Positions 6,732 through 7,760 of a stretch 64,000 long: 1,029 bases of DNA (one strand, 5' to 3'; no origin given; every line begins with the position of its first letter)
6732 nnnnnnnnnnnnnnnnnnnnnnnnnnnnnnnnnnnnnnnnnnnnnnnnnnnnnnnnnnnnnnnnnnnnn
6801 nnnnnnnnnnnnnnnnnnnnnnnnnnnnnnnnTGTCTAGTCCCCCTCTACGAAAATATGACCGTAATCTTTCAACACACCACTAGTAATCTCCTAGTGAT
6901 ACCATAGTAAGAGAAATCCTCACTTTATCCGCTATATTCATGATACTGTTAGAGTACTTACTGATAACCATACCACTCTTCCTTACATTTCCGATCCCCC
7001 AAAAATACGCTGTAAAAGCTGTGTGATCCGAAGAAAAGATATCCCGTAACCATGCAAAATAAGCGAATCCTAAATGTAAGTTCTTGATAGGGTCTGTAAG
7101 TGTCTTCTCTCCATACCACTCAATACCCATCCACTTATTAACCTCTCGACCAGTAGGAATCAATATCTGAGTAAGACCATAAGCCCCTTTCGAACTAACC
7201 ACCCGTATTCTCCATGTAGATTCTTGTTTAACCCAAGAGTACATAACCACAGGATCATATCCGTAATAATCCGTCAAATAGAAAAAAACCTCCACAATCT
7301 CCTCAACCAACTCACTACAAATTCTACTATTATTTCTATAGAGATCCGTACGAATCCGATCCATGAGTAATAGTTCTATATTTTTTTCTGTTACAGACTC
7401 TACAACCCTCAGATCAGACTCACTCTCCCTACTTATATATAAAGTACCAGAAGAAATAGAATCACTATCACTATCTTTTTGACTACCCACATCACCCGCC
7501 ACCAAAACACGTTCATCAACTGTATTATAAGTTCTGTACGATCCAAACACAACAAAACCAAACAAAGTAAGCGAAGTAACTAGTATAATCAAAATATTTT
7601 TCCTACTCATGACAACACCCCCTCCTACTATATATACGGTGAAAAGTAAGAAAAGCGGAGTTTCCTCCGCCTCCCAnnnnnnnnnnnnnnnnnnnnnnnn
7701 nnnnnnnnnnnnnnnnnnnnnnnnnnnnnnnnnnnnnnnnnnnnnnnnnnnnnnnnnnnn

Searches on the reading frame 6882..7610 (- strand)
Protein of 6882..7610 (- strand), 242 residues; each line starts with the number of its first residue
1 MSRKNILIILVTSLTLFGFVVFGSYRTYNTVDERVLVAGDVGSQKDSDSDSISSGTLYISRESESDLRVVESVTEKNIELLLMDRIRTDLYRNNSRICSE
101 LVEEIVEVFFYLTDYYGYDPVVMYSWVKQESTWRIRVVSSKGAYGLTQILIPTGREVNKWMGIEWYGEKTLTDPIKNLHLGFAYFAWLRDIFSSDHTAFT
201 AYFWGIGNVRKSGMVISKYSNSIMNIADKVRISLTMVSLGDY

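Call 9: search_protein_families(library=pfam, proteins=[window:6882-7610:-], max_evalue=0.01)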
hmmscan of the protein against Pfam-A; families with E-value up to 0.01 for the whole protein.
window:6882-7610:- (242 aa): 1 family
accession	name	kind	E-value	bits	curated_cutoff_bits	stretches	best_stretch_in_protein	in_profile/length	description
PF01464.25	SLT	-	1.1e-14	54.4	21.3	1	110-212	4-104/117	Transglycosylase SLT domain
